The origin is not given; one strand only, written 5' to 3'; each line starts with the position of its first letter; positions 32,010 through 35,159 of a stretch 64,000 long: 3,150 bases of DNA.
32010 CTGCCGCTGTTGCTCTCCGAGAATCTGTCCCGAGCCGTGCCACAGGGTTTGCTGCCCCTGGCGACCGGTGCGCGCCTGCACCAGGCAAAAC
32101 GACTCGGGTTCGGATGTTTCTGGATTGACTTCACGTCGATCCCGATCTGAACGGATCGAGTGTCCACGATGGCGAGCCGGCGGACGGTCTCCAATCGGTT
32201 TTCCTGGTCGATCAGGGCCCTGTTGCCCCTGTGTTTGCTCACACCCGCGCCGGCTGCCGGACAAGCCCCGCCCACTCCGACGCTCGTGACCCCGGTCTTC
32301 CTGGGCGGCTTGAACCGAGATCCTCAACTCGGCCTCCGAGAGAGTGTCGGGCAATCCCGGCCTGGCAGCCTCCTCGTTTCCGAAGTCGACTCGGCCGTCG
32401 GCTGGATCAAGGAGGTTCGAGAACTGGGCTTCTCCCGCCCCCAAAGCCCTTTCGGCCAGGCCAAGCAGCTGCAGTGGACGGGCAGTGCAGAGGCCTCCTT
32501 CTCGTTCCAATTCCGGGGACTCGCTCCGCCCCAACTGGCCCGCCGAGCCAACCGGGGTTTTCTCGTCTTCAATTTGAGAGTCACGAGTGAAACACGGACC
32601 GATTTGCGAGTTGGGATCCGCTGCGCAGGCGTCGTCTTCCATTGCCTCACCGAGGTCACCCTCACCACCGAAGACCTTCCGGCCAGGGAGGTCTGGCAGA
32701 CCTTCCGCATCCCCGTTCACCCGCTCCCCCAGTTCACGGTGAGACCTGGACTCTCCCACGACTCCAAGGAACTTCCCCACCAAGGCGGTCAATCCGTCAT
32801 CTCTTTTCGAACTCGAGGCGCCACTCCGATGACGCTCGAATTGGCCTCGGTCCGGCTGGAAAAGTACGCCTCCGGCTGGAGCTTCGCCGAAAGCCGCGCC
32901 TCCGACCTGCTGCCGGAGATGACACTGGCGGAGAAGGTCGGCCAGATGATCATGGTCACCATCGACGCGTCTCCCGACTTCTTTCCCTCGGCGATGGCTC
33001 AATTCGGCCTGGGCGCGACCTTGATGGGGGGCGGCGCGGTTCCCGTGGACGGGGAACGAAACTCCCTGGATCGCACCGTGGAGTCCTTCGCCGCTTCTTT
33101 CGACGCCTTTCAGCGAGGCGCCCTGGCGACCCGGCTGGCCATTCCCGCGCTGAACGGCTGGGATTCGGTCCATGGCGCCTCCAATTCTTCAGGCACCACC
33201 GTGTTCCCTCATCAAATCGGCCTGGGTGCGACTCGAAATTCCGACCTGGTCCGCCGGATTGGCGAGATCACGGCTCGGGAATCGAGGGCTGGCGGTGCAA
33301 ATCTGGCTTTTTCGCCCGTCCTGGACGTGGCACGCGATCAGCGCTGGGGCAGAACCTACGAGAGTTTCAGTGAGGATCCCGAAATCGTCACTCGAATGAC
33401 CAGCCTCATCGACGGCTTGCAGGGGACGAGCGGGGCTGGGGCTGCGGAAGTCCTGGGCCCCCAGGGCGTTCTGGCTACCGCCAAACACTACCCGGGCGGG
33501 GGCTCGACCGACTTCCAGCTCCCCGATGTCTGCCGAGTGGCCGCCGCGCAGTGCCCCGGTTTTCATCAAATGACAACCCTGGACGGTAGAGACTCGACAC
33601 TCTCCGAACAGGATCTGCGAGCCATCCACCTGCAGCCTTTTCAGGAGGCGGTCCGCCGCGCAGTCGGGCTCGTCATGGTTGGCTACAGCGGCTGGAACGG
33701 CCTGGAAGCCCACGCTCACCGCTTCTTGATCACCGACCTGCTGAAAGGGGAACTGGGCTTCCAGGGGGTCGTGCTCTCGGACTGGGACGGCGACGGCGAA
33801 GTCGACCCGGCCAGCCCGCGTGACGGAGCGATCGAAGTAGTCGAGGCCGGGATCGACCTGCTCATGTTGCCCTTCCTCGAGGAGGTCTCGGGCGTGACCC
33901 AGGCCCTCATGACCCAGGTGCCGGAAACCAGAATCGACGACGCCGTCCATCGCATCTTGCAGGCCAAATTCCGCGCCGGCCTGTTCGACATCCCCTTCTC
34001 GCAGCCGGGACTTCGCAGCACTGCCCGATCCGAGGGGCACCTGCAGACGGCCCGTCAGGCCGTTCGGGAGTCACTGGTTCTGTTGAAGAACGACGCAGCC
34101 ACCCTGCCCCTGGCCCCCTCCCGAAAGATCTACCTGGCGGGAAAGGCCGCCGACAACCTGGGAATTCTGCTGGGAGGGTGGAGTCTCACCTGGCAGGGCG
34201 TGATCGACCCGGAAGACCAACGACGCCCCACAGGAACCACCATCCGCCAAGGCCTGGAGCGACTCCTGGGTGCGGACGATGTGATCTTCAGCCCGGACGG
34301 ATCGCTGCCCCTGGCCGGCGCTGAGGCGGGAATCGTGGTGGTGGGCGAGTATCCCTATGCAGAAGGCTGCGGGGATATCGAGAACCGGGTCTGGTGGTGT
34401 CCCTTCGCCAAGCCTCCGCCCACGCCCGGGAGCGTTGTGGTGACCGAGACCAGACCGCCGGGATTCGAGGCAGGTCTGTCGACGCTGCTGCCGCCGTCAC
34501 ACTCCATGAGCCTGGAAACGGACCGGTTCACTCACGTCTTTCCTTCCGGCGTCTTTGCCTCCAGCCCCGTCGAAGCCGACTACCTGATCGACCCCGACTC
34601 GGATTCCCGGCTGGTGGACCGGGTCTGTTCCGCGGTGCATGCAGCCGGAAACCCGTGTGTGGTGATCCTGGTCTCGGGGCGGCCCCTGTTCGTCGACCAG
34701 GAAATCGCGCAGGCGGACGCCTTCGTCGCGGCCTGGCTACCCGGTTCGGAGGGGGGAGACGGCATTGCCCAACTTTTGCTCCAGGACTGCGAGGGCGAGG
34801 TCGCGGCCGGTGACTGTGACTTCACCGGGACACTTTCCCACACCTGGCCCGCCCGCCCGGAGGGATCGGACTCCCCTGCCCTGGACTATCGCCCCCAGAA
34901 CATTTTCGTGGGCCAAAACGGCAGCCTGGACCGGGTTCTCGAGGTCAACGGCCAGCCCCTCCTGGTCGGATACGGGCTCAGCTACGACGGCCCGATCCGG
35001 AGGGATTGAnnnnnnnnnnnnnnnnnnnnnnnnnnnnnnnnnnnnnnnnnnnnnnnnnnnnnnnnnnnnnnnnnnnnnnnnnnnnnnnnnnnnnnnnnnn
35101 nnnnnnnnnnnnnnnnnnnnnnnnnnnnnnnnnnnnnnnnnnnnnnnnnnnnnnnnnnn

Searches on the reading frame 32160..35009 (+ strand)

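Call 55: search_protein_families(library=ncbifam, proteins=[window:32160-35009:+], max_evalue=1e-10)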
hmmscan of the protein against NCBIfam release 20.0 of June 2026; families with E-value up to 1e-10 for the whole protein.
window:32160-35009:+ (949 aa): 8 families
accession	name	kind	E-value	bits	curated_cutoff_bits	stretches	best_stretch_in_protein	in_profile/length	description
NF052331.1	Bet13-16Glucosase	equivalog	1.1e-68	232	1330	1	243-703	12-439/750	exo-beta-d-1,3/1,6-glucosidase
NF011678.0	PRK15098.1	equivalog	7.8e-60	203.1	666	1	247-677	38-433/765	beta-glucosidase BglX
NF052329.1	XyloArabinsidase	equivalog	3.9e-51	174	1050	2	484-677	215-415/750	beta-xylosidase/alpha-l-arabinosidase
NF041579.1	betaxyl_Flavo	equivalog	6.2e-49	166.8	1350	1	323-655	60-381/716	beta-xylosidase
NF041776.1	xylosidase_Xyl3A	equivalog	1.2e-38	132.7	1250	1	324-672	41-391/846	xylan 1,4-beta-xylosidase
NF041610.1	alph_arabinopyran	equivalog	2.2e-31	108.8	1300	1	478-664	158-331/738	exo-alpha-(1->6)-L-arabinopyranosidase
NF052330.1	BetGlucosiCelf0468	equivalog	9.2e-31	106.8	1300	1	481-673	157-355/817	beta-d-glucosidase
NF003740.0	PRK05337.1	equivalog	3.2e-11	43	207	1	359-571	95-281/340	beta-N-acetylhexosaminidase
